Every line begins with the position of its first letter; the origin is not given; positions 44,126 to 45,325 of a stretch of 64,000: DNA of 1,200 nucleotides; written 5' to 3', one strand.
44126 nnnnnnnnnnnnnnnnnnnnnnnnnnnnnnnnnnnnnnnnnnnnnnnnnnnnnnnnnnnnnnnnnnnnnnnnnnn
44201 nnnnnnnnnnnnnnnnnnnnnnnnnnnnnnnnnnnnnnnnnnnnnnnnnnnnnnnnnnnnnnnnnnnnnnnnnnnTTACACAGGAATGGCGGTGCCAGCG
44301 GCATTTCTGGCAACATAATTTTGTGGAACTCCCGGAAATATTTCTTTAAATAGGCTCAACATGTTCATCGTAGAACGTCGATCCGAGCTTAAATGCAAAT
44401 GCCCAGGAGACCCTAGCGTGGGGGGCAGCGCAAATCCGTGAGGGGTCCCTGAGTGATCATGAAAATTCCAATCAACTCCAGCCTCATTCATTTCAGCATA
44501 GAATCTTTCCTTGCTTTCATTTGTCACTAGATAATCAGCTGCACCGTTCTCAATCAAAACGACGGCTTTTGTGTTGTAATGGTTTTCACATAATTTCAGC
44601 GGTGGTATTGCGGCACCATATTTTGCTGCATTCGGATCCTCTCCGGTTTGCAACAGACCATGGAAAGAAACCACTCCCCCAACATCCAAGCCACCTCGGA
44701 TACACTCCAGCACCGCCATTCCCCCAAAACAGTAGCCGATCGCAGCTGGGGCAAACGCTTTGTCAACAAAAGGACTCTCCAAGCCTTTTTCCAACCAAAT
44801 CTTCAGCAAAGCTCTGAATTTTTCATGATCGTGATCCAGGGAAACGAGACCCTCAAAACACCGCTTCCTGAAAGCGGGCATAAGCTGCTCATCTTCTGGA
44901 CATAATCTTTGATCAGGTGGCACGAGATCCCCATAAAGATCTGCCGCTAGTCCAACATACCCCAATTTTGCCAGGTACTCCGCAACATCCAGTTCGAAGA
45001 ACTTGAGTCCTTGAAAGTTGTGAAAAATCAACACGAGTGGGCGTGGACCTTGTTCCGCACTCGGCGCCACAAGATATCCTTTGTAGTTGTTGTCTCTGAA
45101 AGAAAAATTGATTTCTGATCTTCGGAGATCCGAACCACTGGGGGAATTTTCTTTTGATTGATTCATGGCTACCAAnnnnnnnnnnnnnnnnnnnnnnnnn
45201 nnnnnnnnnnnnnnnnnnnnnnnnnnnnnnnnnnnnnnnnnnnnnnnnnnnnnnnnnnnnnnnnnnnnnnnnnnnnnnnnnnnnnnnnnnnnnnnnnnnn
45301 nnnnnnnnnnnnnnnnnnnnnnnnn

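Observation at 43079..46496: tmRNA (ssrA) with a decayed copy of its 3' end 3 kb downstream, bracketing a three-gene islet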

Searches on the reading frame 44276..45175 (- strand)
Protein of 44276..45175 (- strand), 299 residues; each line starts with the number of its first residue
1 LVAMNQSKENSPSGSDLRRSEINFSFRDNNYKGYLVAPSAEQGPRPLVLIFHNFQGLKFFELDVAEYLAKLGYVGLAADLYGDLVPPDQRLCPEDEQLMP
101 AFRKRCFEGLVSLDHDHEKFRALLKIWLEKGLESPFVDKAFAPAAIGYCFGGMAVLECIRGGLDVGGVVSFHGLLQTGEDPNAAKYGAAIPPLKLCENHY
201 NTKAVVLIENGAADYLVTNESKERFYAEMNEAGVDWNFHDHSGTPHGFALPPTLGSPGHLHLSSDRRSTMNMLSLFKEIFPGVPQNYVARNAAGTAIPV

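Call 10: search_protein_families(library=pfam, proteins=[window:44276-45175:-])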
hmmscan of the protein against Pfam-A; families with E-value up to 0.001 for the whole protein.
window:44276-45175:- (299 aa): 1 family
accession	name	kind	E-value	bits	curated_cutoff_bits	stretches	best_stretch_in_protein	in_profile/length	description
PF01738.24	DLH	-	9.8e-23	81.3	21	1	32-278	2-215/217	Dienelactone hydrolase family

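Call 57: search_protein_families(library=ncbifam, proteins=[window:44276-45070:-], max_evalue=0.001)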
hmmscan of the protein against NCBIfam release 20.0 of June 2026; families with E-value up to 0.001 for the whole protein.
window:44276-45070:- (264 aa): 1 family
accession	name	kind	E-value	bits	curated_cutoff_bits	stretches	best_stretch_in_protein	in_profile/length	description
NF041440.1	hydrolase_YghX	exception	3.1e-05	23.3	460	0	2-44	88-130/292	YghX family hydrolase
